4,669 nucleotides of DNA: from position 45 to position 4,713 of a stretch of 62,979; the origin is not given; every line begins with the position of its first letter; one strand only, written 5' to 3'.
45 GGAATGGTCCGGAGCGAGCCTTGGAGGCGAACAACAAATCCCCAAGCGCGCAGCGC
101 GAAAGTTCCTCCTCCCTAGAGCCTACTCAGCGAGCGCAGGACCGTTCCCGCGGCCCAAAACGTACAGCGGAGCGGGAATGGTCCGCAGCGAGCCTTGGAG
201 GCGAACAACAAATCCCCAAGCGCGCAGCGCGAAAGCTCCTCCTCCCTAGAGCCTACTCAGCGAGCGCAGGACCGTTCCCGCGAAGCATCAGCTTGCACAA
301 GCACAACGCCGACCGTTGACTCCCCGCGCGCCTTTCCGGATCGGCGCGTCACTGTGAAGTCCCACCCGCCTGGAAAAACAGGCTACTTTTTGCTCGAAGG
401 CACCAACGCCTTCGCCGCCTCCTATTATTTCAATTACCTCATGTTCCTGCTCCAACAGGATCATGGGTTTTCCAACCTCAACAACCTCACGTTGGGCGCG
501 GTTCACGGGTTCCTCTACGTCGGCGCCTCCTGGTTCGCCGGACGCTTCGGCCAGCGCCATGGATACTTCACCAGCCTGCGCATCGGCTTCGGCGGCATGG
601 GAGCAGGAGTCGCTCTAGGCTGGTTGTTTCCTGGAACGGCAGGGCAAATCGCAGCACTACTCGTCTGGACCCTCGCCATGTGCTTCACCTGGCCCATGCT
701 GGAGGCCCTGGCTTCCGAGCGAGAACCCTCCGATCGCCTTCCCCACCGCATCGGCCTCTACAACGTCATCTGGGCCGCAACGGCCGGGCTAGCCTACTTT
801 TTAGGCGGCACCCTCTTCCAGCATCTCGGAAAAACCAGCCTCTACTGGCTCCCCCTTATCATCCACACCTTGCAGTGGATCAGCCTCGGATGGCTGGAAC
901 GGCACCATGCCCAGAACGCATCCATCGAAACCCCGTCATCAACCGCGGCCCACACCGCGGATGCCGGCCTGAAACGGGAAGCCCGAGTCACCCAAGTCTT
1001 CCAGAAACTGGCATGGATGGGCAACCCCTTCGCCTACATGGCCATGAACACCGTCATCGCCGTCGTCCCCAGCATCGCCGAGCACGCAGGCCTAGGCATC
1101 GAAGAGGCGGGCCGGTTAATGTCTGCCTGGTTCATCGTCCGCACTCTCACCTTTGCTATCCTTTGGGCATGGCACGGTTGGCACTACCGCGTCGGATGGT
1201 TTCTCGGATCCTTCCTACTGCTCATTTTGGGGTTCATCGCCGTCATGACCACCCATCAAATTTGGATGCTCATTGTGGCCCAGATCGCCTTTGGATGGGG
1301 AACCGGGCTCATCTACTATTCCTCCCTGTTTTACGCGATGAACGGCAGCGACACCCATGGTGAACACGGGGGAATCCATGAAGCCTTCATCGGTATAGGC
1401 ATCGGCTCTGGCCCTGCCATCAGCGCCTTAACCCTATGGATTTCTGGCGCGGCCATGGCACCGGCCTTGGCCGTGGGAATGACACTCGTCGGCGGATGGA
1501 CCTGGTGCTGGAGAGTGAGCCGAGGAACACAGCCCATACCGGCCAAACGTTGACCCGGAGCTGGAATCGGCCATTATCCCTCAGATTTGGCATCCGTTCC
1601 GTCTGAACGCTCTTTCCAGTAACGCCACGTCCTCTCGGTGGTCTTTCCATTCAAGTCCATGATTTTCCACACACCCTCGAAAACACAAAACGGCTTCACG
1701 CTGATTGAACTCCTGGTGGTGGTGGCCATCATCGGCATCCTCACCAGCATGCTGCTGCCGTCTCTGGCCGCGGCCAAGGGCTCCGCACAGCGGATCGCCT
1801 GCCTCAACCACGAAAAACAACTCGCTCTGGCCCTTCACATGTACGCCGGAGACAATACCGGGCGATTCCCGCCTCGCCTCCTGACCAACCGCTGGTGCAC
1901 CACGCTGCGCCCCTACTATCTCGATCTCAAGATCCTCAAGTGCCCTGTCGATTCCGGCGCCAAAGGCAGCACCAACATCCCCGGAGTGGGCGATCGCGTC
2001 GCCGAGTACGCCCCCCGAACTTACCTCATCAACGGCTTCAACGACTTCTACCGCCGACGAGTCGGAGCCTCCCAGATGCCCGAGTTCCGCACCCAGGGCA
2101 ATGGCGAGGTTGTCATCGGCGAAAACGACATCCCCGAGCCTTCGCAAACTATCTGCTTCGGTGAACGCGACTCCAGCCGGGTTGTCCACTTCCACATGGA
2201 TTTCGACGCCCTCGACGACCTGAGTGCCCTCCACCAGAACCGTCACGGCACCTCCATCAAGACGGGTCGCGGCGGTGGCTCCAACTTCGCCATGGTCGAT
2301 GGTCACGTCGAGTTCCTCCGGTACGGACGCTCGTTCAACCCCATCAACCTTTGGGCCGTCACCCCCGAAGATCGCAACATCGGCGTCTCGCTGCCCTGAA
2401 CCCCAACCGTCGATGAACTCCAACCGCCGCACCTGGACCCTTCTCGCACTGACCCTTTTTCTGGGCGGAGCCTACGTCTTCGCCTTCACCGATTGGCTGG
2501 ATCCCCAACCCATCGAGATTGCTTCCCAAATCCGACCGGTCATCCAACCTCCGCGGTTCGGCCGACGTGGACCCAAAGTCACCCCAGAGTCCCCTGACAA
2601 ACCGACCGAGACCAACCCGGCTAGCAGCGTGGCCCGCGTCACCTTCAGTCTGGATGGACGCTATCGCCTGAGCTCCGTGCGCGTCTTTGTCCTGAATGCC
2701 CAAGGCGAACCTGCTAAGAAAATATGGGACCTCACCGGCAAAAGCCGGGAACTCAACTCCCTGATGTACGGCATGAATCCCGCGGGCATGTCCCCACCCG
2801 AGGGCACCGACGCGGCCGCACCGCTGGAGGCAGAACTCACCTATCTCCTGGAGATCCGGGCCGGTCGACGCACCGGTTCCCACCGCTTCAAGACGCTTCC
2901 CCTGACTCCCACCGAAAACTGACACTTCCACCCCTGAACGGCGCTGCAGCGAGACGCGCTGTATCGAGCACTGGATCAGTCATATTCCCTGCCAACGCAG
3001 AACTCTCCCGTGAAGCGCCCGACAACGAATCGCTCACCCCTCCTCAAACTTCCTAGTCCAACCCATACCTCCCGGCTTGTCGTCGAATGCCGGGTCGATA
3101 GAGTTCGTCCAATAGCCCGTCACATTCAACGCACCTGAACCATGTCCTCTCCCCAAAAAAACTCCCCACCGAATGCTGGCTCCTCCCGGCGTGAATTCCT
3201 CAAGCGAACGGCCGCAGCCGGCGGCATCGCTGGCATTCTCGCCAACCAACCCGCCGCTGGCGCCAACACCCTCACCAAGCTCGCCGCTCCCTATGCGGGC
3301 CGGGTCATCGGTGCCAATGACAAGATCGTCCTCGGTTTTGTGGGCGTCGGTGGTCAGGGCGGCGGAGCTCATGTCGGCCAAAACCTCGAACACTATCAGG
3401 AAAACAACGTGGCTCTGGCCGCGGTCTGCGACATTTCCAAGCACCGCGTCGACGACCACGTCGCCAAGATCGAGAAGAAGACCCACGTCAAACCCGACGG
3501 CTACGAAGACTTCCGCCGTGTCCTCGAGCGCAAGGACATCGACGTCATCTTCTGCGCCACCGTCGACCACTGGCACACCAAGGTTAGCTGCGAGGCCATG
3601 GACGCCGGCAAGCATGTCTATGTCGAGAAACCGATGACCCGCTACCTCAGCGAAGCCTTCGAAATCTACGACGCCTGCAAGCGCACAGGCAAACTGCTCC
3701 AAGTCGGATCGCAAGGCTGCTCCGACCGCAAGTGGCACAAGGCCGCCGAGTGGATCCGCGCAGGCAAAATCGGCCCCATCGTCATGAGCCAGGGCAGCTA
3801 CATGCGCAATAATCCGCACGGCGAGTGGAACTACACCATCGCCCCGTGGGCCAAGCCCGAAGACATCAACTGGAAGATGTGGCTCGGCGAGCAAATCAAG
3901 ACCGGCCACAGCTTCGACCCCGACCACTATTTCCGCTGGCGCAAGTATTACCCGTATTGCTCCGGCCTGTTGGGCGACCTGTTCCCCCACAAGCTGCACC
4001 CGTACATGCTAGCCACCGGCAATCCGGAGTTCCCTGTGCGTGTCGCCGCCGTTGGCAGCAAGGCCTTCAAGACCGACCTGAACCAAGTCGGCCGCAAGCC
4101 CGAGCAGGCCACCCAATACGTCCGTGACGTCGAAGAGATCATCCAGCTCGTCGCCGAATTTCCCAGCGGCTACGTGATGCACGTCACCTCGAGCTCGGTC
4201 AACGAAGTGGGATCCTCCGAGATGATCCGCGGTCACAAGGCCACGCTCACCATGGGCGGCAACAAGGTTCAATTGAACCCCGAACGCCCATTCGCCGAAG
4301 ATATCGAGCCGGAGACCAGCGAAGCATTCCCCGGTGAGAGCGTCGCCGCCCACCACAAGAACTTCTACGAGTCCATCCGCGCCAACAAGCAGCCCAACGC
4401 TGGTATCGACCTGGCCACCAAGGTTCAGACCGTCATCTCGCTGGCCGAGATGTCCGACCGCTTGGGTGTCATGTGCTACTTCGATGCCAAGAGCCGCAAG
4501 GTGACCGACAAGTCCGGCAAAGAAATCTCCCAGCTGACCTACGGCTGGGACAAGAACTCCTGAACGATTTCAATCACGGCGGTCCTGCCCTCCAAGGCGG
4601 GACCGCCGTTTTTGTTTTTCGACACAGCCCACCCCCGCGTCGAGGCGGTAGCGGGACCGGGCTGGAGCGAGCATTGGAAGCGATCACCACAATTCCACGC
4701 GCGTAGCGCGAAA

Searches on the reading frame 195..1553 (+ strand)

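Call 69: search_protein_families(library=pfam, proteins=[window:195-1553:+], max_evalue=0.0001)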
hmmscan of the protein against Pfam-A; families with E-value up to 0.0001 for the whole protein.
window:195-1553:+ (452 aa): 1 family
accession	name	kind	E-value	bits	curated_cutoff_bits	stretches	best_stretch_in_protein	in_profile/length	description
PF07690.21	MFS_1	-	6.3e-17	61.9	33.4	2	73-238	9-176/347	Major Facilitator Superfamily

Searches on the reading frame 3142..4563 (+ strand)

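Call 69: search_protein_families(library=pfam, proteins=[window:3142-4563:+], max_evalue=0.0001)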
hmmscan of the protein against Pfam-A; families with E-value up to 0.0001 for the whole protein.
window:3142-4563:+ (473 aa): 4 families
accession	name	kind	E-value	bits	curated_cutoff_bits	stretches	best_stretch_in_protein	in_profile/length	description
PF01408.29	GFO_IDH_MocA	-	5.8e-18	66.1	24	1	65-189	4-119/120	Oxidoreductase family, NAD-binding Rossmann fold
PF22725.1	GFO_IDH_MocA_C3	-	1.5e-08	35.1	27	0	256-367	25-121/124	GFO/IDH/MocA C-terminal domain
PF02894.22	GFO_IDH_MocA_C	-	2.6e-07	31.1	22.9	1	256-439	21-210/218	Oxidoreductase family, C-terminal alpha/beta domain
PF19051.5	GFO_IDH_MocA_C2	-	4.3e-05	23.6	23.3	0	233-303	43-113/254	Oxidoreductase family, C-terminal alpha/beta domain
